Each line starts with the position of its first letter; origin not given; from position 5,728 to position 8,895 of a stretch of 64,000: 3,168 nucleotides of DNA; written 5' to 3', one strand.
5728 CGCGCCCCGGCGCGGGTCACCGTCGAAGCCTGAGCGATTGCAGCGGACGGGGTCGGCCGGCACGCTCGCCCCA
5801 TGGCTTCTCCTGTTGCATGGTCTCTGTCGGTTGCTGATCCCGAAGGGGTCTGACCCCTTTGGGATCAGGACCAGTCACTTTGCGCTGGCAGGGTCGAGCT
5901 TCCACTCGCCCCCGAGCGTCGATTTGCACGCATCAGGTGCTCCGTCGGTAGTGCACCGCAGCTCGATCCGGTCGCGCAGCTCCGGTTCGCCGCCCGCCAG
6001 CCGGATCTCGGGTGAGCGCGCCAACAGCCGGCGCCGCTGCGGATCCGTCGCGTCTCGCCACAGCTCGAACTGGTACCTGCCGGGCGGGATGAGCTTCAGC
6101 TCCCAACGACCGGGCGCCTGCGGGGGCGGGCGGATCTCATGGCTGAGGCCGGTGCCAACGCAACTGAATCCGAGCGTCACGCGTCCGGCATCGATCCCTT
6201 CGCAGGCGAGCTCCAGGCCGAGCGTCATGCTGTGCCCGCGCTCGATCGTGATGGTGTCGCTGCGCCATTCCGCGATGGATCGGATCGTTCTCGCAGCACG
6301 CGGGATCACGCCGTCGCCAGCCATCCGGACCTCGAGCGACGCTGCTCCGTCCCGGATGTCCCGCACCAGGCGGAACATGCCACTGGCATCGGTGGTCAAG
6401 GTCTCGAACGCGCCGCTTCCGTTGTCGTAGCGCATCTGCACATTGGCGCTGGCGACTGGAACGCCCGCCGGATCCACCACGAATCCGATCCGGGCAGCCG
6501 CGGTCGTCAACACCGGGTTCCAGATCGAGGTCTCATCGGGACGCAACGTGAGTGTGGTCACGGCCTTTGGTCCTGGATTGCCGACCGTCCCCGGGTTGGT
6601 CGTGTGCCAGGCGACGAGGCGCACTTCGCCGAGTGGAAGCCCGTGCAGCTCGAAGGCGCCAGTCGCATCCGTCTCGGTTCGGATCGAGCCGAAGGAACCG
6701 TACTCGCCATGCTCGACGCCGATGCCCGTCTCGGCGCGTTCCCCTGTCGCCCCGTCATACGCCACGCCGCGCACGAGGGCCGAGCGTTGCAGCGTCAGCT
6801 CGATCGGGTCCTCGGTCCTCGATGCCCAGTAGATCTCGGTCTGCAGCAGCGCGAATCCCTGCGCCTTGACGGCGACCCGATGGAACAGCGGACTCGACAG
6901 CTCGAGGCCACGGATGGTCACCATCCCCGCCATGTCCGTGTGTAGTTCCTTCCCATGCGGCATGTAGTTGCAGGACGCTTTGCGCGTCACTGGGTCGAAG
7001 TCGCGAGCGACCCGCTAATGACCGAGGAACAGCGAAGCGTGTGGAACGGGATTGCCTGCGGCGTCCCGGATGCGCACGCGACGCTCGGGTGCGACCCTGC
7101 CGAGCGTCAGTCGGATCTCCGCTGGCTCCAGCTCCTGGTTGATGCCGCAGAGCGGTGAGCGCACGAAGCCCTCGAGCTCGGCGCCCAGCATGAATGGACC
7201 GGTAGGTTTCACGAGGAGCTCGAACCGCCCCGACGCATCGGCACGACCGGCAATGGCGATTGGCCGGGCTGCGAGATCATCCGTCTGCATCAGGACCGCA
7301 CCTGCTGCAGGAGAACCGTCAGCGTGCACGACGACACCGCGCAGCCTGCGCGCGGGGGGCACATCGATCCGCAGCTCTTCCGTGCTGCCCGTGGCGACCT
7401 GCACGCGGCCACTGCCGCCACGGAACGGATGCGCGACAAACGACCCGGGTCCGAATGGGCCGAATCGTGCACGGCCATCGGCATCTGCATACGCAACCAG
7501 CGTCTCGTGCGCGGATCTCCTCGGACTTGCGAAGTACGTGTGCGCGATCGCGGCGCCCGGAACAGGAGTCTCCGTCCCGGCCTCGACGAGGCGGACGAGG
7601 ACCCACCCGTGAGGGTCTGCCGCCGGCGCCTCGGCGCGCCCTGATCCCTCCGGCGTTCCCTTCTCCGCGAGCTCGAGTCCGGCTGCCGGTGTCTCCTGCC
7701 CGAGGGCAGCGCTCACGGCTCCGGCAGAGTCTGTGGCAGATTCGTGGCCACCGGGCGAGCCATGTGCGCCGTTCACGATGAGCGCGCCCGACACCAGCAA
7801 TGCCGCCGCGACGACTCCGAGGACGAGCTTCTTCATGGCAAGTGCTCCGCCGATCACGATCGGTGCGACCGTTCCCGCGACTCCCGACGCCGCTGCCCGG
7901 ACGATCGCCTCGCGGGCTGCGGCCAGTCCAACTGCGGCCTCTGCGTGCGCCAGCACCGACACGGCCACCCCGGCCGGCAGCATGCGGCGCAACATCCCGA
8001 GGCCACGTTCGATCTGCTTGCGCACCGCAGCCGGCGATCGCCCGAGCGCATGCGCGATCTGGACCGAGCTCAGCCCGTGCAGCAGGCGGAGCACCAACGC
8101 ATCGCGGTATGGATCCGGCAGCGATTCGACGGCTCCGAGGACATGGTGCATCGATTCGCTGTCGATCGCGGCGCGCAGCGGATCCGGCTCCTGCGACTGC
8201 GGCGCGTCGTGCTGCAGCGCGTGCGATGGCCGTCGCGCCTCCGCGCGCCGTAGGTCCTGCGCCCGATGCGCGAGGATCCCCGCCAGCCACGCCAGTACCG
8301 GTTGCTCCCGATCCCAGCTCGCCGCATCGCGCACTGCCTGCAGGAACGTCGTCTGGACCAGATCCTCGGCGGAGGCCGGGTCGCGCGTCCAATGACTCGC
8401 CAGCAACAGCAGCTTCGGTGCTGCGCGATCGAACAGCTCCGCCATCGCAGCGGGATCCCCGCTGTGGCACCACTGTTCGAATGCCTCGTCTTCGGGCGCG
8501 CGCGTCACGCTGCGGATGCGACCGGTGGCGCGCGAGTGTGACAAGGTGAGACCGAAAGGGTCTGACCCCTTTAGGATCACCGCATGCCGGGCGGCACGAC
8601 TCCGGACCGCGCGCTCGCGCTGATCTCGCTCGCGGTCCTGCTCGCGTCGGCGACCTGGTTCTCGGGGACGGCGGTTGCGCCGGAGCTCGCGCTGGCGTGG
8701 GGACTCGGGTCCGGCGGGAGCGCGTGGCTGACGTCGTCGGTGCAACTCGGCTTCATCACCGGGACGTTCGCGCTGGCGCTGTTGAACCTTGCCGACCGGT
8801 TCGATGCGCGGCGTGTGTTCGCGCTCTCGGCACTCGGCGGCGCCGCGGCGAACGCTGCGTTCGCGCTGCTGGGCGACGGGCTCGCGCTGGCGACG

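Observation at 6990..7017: Single in-frame TAG separates an ECF-sigma fusion ORF from a paralogous downstream ORF that lacks its own signal peptide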

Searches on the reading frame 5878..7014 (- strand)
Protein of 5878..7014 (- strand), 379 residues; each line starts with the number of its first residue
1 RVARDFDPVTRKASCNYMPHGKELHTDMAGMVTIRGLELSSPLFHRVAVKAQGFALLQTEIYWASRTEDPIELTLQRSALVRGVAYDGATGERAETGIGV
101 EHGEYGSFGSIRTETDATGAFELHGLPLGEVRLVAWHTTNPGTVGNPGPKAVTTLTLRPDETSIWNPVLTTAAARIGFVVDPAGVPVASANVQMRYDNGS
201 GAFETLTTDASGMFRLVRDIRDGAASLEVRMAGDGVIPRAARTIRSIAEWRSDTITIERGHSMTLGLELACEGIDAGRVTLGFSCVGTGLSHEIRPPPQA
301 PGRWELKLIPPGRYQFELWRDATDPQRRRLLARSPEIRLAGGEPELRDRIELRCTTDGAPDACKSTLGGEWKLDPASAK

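Call 5: search_protein_families(library=pfam, proteins=[window:5878-7014:-], max_evalue=1)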
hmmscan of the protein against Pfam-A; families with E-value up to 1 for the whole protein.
window:5878-7014:- (379 aa): 6 families
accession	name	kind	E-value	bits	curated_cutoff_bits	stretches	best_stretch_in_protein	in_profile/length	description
PF13620.12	CarboxypepD_reg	-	1.4e-13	51.5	32.3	2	177-233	4-58/82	Carboxypeptidase regulatory-like domain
PF13715.12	CarbopepD_reg_2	-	0.00073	20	32.2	0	112-135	27-50/88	CarboxypepD_reg-like domain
PF17789.7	MG4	-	0.0018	18.9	24.7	1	179-231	22-73/95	Macroglobulin domain MG4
PF20598.4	DUF6795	-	0.011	16.5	27.4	1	183-220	8-47/103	Domain of unknown function (DUF6795)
PF02369.22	Big_1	-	0.024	15.2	34.9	1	178-215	24-63/93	Bacterial Ig-like domain (group 1)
PF11974.14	bMG3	-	0.26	11.7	34.9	0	184-226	25-66/103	Bacterial alpha-2-macroglobulin MG3 domain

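Call 6: search_protein_families(library=ncbifam, proteins=[window:5878-7014:-], max_evalue=1)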
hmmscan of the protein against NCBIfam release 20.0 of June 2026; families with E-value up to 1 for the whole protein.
window:5878-7014:- (379 aa): 0 families

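Call 10: find_encoding_contigs(protein=window:5878-6990:-, flank=3000, max_places=6)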
Protein window:5878-6990:- (371 aa): no gene with exactly this product is on record in the collection.

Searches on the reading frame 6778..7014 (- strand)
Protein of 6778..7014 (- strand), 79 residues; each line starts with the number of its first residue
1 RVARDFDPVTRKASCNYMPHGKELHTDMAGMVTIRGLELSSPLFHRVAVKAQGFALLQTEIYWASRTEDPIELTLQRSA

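Call 23: search_protein_families(library=pfam, proteins=[window:6778-7014:-], max_evalue=10)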
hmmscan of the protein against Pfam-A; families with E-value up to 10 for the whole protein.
seq(79 aa): 0 families

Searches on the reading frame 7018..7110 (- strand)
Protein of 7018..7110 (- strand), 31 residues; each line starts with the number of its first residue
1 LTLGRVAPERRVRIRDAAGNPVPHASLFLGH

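Call 23: search_protein_families(library=pfam, proteins=[window:7018-7110:-], max_evalue=10)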
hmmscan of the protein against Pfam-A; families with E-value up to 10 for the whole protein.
seq(31 aa): 1 family
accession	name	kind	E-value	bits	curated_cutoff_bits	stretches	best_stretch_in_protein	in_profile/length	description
PF02369.22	Big_1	-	0.22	12.1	34.9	1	11-26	22-37/93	Bacterial Ig-like domain (group 1)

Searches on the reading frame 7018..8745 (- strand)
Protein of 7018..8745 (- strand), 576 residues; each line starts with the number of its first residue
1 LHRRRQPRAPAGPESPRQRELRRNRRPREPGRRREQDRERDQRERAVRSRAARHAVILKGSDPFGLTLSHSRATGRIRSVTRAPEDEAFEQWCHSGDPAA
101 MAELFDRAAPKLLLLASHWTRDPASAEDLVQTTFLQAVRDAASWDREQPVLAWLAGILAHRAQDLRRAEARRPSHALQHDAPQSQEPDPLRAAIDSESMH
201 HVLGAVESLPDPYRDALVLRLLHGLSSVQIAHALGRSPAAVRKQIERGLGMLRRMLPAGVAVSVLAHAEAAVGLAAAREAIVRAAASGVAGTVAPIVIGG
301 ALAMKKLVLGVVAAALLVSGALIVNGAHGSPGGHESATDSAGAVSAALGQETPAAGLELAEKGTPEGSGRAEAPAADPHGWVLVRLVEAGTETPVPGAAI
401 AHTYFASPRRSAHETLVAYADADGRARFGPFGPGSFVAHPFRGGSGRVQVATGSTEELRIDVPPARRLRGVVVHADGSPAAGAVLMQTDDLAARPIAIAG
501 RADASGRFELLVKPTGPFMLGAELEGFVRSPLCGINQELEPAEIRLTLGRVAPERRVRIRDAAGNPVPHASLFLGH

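Call 5: search_protein_families(library=pfam, proteins=[window:7018-8745:-], max_evalue=1)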
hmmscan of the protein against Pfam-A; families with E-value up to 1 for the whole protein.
window:7018-8745:- (576 aa): 7 families
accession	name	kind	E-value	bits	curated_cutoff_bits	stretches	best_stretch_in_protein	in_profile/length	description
PF04542.20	Sigma70_r2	-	4.2e-11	42.9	24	1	104-172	1-71/71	Sigma-70 region 2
PF08281.18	Sigma70_r4_2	-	5.1e-10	39.3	25.7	1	204-249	6-51/54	Sigma-70, region 4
PF13620.12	CarboxypepD_reg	-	1.7e-07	31.9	32.3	1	468-528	2-60/82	Carboxypeptidase regulatory-like domain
PF04545.22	Sigma70_r4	-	0.00035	20.5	24.1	1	206-253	2-49/50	Sigma-70, region 4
PF10670.15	DUF4198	-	0.002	18.7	34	0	393-436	158-201/209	Domain of unknown function (DUF4198)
PF13551.12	HTH_29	-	0.018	15.6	28.1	1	218-247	5-35/64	Winged helix-turn helix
PF07638.17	Sigma70_ECF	-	0.019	15.3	21.1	1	94-245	12-172/185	ECF sigma factor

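Call 6: search_protein_families(library=ncbifam, proteins=[window:7018-8745:-], max_evalue=1)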
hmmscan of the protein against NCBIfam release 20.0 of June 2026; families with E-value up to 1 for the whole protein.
window:7018-8745:- (576 aa): 82 families (the best 25 are shown)
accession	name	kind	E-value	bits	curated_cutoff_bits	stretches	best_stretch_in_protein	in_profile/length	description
TIGR02983.1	SigE-fam_strep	subfamily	1.5e-22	80.2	141.55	1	100-257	7-159/162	SigE family RNA polymerase sigma factor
NF004113.0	PRK05602.1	equivalog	5.7e-21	75.1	208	1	79-256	25-201/211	RNA polymerase sigma factor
TIGR02985.1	Sig70_bacteroi1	subfamily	1.9e-19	70.4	126.4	1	102-255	4-161/162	RNA polymerase sigma-70 factor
TIGR02984.1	Sig-70_plancto1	subfamily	1.2e-18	67.3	183.75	1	95-256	3-188/189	RNA polymerase sigma-70 factor, Planctomycetaceae-specific subfamily 1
NF009172.0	PRK12519.1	subfamily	1.3e-18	67.3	222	1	81-258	11-191/194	RNA polymerase sigma factor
TIGR02937.1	sigma70-ECF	superfamily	3e-18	66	42.9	1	100-256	2-165/165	sigma-70 family RNA polymerase sigma factor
NF009166.1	PRK12513.1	equivalog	6e-18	65.2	206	1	82-258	5-188/193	RNA polymerase sigma factor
NF008888.0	PRK11922.1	equivalog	6.8e-18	65.1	204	1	82-263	13-203/231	RNA polymerase sigma factor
NF007230.0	PRK09648.1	subfamily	2.6e-17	63.2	209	1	95-256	22-189/195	RNA polymerase sigma factor ShbA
NF007228.0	PRK09646.1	subfamily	2.7e-17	63.1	226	1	93-256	24-190/194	ECF RNA polymerase sigma factor SigK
TIGR02989.1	Sig-70_gvs1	subfamily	3.3e-16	59.6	124.55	1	100-252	2-154/158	RNA polymerase sigma-70 factor, Rhodopirellula/Verrucomicrobium family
NF058625.1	sigma_PG0214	equivalog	3.3e-16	59.4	130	1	109-248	14-153/170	GFO_1088 family ECF-type sigma factor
NF009176.0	PRK12524.1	equivalog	1.9e-15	57.1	264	1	83-256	10-184/196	RNA polymerase sigma factor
NF007227.0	PRK09645.1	subfamily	4.3e-15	56.1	202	1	96-257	10-171/177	sigma-70 family RNA polymerase sigma factor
NF007225.0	PRK09643.1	equivalog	4.3e-15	55.9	190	1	94-256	22-182/204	RNA polymerase sigma factor SigM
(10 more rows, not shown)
